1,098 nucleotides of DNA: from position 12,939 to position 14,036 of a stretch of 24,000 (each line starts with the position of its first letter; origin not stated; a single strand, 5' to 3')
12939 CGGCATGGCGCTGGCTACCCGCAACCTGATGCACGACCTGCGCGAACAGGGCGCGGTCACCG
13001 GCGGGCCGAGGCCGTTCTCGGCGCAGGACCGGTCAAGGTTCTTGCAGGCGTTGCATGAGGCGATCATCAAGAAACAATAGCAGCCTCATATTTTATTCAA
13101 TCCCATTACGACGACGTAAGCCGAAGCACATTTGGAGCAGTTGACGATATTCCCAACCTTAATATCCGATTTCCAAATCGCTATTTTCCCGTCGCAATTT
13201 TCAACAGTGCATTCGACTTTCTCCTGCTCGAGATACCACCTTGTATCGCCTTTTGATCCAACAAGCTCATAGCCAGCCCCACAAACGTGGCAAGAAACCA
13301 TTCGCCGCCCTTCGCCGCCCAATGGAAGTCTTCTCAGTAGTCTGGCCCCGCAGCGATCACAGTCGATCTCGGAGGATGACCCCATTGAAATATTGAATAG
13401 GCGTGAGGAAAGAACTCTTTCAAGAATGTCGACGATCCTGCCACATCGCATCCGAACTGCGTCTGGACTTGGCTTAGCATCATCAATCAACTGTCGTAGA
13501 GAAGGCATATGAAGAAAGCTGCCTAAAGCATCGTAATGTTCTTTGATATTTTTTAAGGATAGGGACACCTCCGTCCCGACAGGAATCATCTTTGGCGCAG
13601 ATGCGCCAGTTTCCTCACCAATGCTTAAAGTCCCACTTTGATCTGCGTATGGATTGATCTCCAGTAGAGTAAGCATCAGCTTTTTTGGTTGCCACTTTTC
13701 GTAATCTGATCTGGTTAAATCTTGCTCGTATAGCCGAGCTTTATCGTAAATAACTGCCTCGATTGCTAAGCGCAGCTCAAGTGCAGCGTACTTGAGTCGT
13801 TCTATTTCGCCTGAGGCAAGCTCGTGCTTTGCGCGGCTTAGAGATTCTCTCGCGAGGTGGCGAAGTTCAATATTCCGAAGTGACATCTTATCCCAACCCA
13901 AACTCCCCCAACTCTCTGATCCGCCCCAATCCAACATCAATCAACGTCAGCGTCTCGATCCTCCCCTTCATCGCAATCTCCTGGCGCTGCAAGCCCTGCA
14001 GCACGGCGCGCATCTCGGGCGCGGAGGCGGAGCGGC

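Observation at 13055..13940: AT-rich ~0.85-kb island carrying a single orphan gene (helical domain plus double zinc ribbon) spliced between yaiI and a 2H-phosphoesterase gene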

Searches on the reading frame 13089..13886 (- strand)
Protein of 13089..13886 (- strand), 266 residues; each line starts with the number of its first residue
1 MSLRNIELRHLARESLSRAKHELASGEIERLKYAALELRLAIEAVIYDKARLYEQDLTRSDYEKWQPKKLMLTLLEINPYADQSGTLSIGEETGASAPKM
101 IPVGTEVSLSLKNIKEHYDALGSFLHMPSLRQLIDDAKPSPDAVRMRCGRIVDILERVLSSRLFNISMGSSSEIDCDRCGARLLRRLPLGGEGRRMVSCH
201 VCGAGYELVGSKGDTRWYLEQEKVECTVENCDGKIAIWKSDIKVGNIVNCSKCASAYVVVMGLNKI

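Call 5: search_protein_families(library=pfam, proteins=[window:13089-13886:-], max_evalue=1)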
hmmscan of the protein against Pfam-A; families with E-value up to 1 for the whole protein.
window:13089-13886:- (266 aa): 6 families
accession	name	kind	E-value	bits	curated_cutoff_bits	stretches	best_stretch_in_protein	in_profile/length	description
PF21344.3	Zn_ribbon_LysW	-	0.00087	19.3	27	1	225-254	2-28/46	Alpha-aminoadipate carrier protein LysW-like, globular domain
PF14803.11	Zn_ribbon_Nudix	-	0.014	15.7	25.6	1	176-203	3-29/34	Nudix N-terminal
PF13717.11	Zn_ribbon_4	-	0.039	14.3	30.3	0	197-208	3-14/36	zinc-ribbon domain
PF02150.21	Zn_ribbon_RPB9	-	0.048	14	25.2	0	243-256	18-30/36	RNA polymerases M/15 Kd subunit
PF07503.17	zf-HYPF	-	0.24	11.7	23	0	197-208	22-33/34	HypF finger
PF09723.15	Zn_ribbon_8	-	0.31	11.6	34.4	0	168-187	21-40/41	Zinc ribbon domain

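Call 6: search_protein_families(library=padloc, proteins=[window:13089-13886:-], max_evalue=1)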
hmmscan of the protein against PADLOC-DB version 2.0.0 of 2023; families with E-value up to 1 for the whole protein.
window:13089-13886:- (266 aa): 0 families

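Call 7: search_protein_families(library=ncbifam, proteins=[window:13089-13886:-], max_evalue=1)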
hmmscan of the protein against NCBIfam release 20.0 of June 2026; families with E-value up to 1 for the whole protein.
window:13089-13886:- (266 aa): 2 families
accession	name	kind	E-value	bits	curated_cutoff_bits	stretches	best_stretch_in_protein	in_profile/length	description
NF041070.1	carrier_LysW_Arch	domain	2.2e-05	24.4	75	2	225-261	4-37/57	alpha-aminoadipate/glutamate carrier protein LysW/ArgW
TIGR01206.1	lysW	equivalog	0.0024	17.7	53.2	1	175-210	4-36/54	lysine biosynthesis protein LysW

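Call 8: find_homologous_proteins(query=window:13089-13886:-, max_evalue=0.01)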
Query window:13089-13886:- (266 aa): 48 proteins with E <= 0.01 among 1468 candidates.
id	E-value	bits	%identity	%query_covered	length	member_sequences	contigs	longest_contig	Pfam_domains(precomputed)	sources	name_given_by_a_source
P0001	7.2e-173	591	100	100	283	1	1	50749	-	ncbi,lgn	-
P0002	5.2e-77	277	49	99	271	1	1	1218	-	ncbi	-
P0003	5.7e-60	221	44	97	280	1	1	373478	-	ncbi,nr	ncbi:hypothetical protein RBI22_21860 [Alcaligenaceae bacterium C4P045]|nr:hypothetical protein [Alc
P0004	7.4e-59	217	44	98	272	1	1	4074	-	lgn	-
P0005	5.3e-57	211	43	97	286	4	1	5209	-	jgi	jgi:hypothetical protein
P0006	5.6e-57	211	41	98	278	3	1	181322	-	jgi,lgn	jgi:DNA-directed RNA polymerase subunit RPC12/RpoP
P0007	1.1e-56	210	42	97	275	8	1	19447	-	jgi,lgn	jgi:hypothetical protein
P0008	1.3e-56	210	42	98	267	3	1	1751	-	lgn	-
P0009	7.3e-56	208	43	97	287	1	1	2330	-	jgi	-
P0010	7.9e-56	207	46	95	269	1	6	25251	-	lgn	-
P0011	8.1e-56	207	41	96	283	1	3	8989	-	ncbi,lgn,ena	-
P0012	3.1e-55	205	43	98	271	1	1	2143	-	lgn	-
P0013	3.8e-55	205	45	95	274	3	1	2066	-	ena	-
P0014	6.4e-55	204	43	97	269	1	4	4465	-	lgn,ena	-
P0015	1.1e-54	204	42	97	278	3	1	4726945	-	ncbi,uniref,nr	ncbi:hypothetical protein DK843_10265 [Chromobacterium phragmitis]|uniref:Uncharacterized protein n=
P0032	1.6e-51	193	41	96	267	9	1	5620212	-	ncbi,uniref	ncbi:hypothetical protein ACJA3S_25045 [Pseudomonas sp. KnCO4]|uniref:hypothetical protein n=1 Tax=P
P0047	2.6e-33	134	43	65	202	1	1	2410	-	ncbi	ncbi:hypothetical protein CCP1ISM_1180002 [Azospirillaceae bacterium]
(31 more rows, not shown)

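Call 12: search_protein_families(library=pfam, alignment_id=A1, max_evalue=1)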
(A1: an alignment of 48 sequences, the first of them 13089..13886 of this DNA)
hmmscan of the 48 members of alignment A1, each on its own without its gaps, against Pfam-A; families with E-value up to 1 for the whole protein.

A. member 1, window:13089-13886:- (266 aa): 6 families
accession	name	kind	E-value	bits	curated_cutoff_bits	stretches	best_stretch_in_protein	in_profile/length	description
PF21344.3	Zn_ribbon_LysW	-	0.00087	19.3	27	1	225-254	2-28/46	Alpha-aminoadipate carrier protein LysW-like, globular domain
PF14803.11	Zn_ribbon_Nudix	-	0.014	15.7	25.6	1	176-203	3-29/34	Nudix N-terminal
PF13717.11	Zn_ribbon_4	-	0.039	14.3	30.3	0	197-208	3-14/36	zinc-ribbon domain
PF02150.21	Zn_ribbon_RPB9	-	0.048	14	25.2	0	243-256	18-30/36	RNA polymerases M/15 Kd subunit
PF07503.17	zf-HYPF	-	0.24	11.7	23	0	197-208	22-33/34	HypF finger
PF09723.15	Zn_ribbon_8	-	0.31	11.6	34.4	0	168-187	21-40/41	Zinc ribbon domain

B. families by the number of members that match (of 48 scanned): 77 families (the first 25 are shown)
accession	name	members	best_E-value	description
PF01485.27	IBR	20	3.3e-05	IBR domain, a half RING-finger domain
PF13717.11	Zn_ribbon_4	12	0.00044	zinc-ribbon domain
PF05129.18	Zn_ribbon_Elf1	11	4.5e-05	Transcription elongation factor Elf1 like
PF09723.15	Zn_ribbon_8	11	0.028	Zinc ribbon domain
PF14803.11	Zn_ribbon_Nudix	8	0.0059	Nudix N-terminal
PF16919.11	PknG_rubred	7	0.00052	Protein kinase G rubredoxin domain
PF12773.13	DZR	6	0.12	Double zinc ribbon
PF00641.23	Zn_ribbon_RanBP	5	0.0005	Zn-finger in Ran binding protein and others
PF13701.12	DDE_Tnp_1_4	4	0.0039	Transposase DDE domain group 1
PF13878.12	zf-C2H2_3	4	0.026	zinc-finger of acetyl-transferase ESCO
PF21344.3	Zn_ribbon_LysW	3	0.00087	Alpha-aminoadipate carrier protein LysW-like, globular domain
PF13719.11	Zn_ribbon_5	3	0.012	zinc-ribbon domain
PF05191.20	ADK_lid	3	0.042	Adenylate kinase, active site lid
PF25206.1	DUF7836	3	0.054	Domain of unknown function (DUF7836)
PF06044.18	DpnI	2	0.001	Dam-replacing family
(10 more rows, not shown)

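Call 13: search_solved_structures(query=A1, max_evalue=10)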
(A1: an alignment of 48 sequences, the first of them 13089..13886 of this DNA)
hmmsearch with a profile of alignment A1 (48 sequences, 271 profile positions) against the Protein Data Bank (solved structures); distinct sequences matched with E-value up to 10: 6.
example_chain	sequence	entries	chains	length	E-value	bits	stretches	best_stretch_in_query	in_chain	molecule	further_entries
9fhl_Y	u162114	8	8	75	0.024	17.1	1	212-258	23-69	Small ribosomal subunit protein eS31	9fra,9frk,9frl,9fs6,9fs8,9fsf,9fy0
8hkx_S27A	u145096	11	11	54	0.025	17.1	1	213-255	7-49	30S ribosomal protein S27ae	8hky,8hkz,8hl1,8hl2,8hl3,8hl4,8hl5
7aor_at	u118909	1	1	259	0.16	14.5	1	172-260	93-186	mS66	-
6lod_A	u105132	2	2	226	0.77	12.2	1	163-257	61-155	MULTIHEME_CYTC domain-containing protein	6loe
28pb_A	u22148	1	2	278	1.7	11.1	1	171-267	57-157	Cytochrome c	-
6wmi_A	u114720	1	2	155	2.2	10.7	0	182-256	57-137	Zinc finger protein 410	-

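Call 14: find_encoding_contigs(protein=P0001, flank=10000, max_places=3)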
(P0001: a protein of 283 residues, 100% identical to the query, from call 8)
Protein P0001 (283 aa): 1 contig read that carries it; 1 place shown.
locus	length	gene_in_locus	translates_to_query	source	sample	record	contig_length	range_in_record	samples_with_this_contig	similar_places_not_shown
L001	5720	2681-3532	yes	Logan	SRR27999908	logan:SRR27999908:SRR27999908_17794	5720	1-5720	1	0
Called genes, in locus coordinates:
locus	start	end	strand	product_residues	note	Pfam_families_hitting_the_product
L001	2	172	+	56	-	?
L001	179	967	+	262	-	PF00561:Abhydrolase_1, PF12146:Hydrolase_4, PF12697:Abhydrolase_6, PF00975:Thioesterase (weak), PF03096:Ndr (faint)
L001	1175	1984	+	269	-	PF02596:DUF169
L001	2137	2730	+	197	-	PF02834:LigT_PEase (faint), PF13563:2_5_RNA_ligase2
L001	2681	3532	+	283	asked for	-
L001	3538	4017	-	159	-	PF02639:DUF188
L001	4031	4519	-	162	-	PF03061:4HBT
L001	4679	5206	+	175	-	PF25213:HVO_A0261_N (weak), PF12802:MarR_2, PF01047:MarR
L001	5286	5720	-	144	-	?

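Call 15: find_encoding_contigs(protein=P0003, flank=8000, max_places=2)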
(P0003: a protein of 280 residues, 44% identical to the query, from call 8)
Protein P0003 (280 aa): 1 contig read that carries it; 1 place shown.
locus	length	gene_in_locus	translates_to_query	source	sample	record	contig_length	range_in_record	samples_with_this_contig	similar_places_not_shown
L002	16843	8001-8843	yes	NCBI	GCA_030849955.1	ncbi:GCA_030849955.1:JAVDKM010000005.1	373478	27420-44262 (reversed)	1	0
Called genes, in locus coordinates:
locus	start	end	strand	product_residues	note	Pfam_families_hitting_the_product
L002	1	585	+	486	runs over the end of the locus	PF00478:IMPDH, PF03060:NMO (faint), PF00571:CBS, PF01070:FMN_dh (weak)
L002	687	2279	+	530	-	PF00117:GATase, PF07722:Peptidase_C26, PF02540:NAD_synthase (weak), PF00958:GMP_synt_C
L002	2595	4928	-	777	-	PF02810:SEC-C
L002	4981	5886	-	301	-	PF05175:MTS (faint), PF13847:Methyltransf_31, PF08241:Methyltransf_11 (faint), PF08242:Methyltransf_12 (faint), PF13649:Methyltransf_25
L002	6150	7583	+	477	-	PF17419:MauJ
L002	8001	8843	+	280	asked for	-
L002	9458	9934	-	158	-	PF04073:tRNA_edit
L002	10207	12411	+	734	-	PF02566:OsmC, PF02624:YcaO, PF18381:YcaO_C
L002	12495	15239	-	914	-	-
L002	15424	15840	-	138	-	PF01638:HxlR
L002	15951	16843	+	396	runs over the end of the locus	PF06779:MFS_4, PF07690:MFS_1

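Call 16: find_encoding_contigs(protein=P0015, flank=8000, max_places=2)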
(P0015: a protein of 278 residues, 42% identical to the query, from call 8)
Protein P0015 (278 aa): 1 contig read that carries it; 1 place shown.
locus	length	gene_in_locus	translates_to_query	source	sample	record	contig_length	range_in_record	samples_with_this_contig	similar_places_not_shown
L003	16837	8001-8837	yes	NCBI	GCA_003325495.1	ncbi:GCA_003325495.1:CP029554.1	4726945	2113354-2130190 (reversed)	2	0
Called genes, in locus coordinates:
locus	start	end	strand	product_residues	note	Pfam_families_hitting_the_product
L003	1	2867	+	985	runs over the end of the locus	PF00176:SNF2-rel_dom, PF04851:ResIII, PF00271:Helicase_C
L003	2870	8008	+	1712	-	PF07669:Eco57I (faint)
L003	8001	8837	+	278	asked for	-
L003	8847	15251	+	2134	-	PF00270:DEAD, PF00271:Helicase_C (weak), PF09369:MZB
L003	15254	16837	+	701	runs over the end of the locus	PF00580:UvrD-helicase, PF13245:AAA_19, PF13361:UvrD_C, PF13538:UvrD_C_2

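Call 17: find_encoding_contigs(protein=P0032, flank=8000, max_places=2)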
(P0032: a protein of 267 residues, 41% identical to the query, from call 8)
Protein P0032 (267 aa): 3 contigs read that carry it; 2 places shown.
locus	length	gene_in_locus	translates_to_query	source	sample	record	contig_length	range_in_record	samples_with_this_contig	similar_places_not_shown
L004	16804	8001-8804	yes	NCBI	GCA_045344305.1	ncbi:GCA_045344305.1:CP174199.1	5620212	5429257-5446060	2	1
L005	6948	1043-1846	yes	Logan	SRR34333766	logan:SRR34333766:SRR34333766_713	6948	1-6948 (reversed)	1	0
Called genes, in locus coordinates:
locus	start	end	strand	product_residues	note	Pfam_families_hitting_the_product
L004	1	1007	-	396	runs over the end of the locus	-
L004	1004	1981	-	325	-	PF00089:Trypsin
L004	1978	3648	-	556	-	PF00656:Peptidase_C14, PF08239:SH3_3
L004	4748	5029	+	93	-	PF02604:PhdYeFM_antitox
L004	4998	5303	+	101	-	PF06769:YoeB_toxin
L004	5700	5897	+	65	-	-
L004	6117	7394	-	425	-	-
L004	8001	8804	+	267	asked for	-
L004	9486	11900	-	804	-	PF27160:Y4kK_N, PF27210:Y4kK_2nd, PF00082:Peptidase_S8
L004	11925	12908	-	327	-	PF00004:AAA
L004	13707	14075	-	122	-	PF00072:Response_reg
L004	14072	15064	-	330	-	PF00486:Trans_reg_C, PF00072:Response_reg, PF08281:Sigma70_r4_2, PF00196:GerE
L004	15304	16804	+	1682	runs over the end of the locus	PF00069:Pkinase, PF13191:AAA_16, PF20703:nSTAND1 (weak), PF01590:GAF, PF13185:GAF_2, PF02518:HATPase_c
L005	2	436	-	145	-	?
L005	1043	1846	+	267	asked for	-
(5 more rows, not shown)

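Call 18: predict_structure(alignment_id=A1)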
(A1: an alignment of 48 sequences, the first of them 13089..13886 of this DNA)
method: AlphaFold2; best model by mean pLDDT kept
length: 266 residues; sequences in the alignment: 48
mean_pLDDT: 93.0   pTM: 0.84
mean pLDDT of the five models: 93.0, 91.9, 91.8, 91.4, 91.3
residues with pLDDT >= 90: 218; 70-90: 44; 50-70: 3; < 50: 1
segments of 3 or more residues with pLDDT < 50: none
pLDDT, mean of each block of 10 residues (from residue 1): 81 98 97 97 96 89 85 92 94 90 96 95 91 91 96 98 89 95 87 89 95 92 97 96 96 96 89
secondary structure, 60 per line:
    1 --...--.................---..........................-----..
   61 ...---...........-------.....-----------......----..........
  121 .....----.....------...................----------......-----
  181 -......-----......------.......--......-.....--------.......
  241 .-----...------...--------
elements in order: H8-24 H28-53 H59-63 H67-77 E85-89 E101-106 H111-125 H130-134 H141-159 E170-175 E182-187 E193-198 E205-211 E214-219 E221-225 E234-238 E247-249 E256-258

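Call 19: search_protein_representatives(protein=window:13089-13886:-)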
Query: 266 residues. Proteins with E-value up to 0.001 (for the whole library): 801; up to 1e-10: 551; up to 1e-30: 151. The best 150 are listed.
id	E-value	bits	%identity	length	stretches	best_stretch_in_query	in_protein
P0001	2.3e-173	590.8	100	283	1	1-266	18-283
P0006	1.8e-57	211.1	43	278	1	5-266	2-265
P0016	4.4e-55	203.3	42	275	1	8-262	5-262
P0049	1.4e-54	201.6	44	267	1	9-256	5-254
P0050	2.7e-54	200.7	42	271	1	6-256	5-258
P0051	2.9e-53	197.3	41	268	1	12-265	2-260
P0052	1.1e-52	195.5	42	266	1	11-263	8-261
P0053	4.6e-52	193.4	40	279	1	4-260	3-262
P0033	8.4e-52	192.5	39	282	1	8-264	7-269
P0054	9.4e-52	192.4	38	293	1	8-260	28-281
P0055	1.5e-51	191.7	39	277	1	8-264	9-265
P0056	2.1e-51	191.2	40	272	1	8-259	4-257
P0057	2.5e-51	191.0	42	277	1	8-265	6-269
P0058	3.5e-51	190.5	36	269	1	6-263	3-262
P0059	4.3e-51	190.2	37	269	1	7-264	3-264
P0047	8.3e-34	133.6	45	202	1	8-174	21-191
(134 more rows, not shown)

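Call 25: fold_search(model_id=the predicted structure, library=pdb)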
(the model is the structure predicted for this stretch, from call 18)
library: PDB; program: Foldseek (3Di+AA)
matches with E <= 10: 258; with E <= 0.001: 0
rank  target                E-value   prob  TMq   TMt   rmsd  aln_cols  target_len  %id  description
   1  1o3u                  1.9e-01  0.98  0.31  0.61   8.3       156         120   15  Crystal structure of an hepn domain protein (tm0613) from thermotoga maritima at 1.75 A resolution (released 2003-04-22)
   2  3o10_C                3.2e-01  0.66  0.26  0.42   6.6       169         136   11  Crystal structure of the HEPN domain from human sacsin (released 2011-03-30)
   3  3vpb_E                4.0e-01  0.63  0.14  0.47   7.6        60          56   22  ArgX from Sulfolobus tokodaii complexed with LysW/Glu/ADP/Mg/Zn/Sulfate (released 2013-02-27)
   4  7a27_GGG              4.7e-01  0.11  0.14  0.11  26.1       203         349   10  Structure of soluble SmhA crystal form 2 of the tripartite alpha-pore forming toxin, Smh, from Serratia marcescens. (released 2021-03-31)
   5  3rfy                  5.8e-01  0.20  0.21  0.17  18.1       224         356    9  Crystal structure of arabidopsis thaliana cyclophilin 38 (ATCYP38) (released 2012-06-13)
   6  7a26_CCC              6.9e-01  0.08  0.14  0.11  26.0       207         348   10  Structure of soluble SmhA crystal form 1 of the tripartite alpha-pore forming toxin, Smh, from Serratia marcescens. (released 2021-03-31)
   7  9l12_A                7.6e-01  0.03  0.11  0.04  26.1       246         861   10  Crystal structure of Cas12h ternary complex (released 2025-06-11)
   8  7a26_EEE              8.1e-01  0.08  0.14  0.11  25.9       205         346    8  Structure of soluble SmhA crystal form 1 of the tripartite alpha-pore forming toxin, Smh, from Serratia marcescens. (released 2021-03-31)
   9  7bxo_F                8.5e-01  0.25  0.24  0.39   7.9       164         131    9  Crystal structure of the toxin-antitoxin with AMP-PNP (released 2020-09-30)
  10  6qd6_J                8.5e-01  0.04  0.15  0.12  21.8       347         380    9  Molecular scaffolds expand the nanobody toolkit for cryo-EM applications: crystal structure of Mb-cHopQ-Nb207 (released 2019-12-18)
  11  7a27_AAA              9.0e-01  0.07  0.14  0.11  24.1       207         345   12  Structure of soluble SmhA crystal form 2 of the tripartite alpha-pore forming toxin, Smh, from Serratia marcescens. (released 2021-03-31)
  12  2nrj                  9.0e-01  0.06  0.11  0.09  21.1       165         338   13  Crystal Structure of Hemolysin binding component from Bacillus cereus (released 2006-11-14)
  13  5f98_C                1.0e+00  0.03  0.10  0.06  18.0       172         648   12  Crystal structure of RIG-I in complex with Cap-0 RNA (released 2016-01-13)
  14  7to1_A                1.0e+00  0.03  0.10  0.06  18.7       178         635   11  Cryo-EM structure of RIG-I bound to the end of p3SLR30 (+ATP) (released 2022-11-02)
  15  2hsb                  1.1e+00  0.63  0.30  0.55   5.0       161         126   10  Crystal structure of a hepn domain containing protein (af_0298) from archaeoglobus fulgidus at 1.95 A resolution (released 2006-08-15)
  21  2q00_A                1.5e+00  0.47  0.29  0.55   5.0       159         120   12  Crystal structure of the P95883_SULSO protein from Sulfolobus solfataricus. NESG target SsR10. (released 2007-05-29)
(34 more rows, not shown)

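Call 27: search_dna_similar(query=window:13089-13886:-, collection=plasmids, mode=protein, max_rows=25)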
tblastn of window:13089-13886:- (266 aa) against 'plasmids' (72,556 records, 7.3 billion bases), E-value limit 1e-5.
Records with a match: 7; places in all: 7; records where one place covers at least 80% of the query: 2.
Best place of each record, by identity: <60% 7.
By first word of the organism name: Allorhizobium 1; Phaeobacter 1; Rhizobium 1; Sinorhizobium 1; Roseibium 1; Brucella 1; Xanthomonas 1.
By predicted mobility (MOB-suite, as given by PLSDB): non-mobilizable 5; conjugative 2.
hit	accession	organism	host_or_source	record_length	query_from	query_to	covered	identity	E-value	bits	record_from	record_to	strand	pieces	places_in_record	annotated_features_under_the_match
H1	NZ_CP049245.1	Allorhizobium pseudoryzae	cell culture,soil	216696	6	263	97%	38.5%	2e-45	169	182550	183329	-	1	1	hypothetical protein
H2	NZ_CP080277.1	Phaeobacter piscinae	-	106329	3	263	98%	33.0%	1e-37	147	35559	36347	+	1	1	hypothetical protein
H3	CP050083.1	Rhizobium leguminosarum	Trifolium pratense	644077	8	168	61%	34.7%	4e-18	91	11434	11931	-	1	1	hypothetical protein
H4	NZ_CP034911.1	Sinorhizobium alkalisoli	single cell,root nodule of Sesbania ...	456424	5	177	65%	31.3%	8e-14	78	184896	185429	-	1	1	hypothetical protein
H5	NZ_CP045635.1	Roseibium aggregatum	-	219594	2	177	66%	28.6%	9e-14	78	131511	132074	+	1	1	hypothetical protein | abortive infection family protein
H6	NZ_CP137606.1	Brucella pseudintermedia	Zophobas morio,animal,homogenized ...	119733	5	84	30%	37.3%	5e-6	55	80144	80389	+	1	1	hypothetical protein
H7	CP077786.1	Xanthomonas perforans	"Ipomoea aquatic",cell culture,diseased ...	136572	23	127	39%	27.7%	2e-8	62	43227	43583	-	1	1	record has no annotation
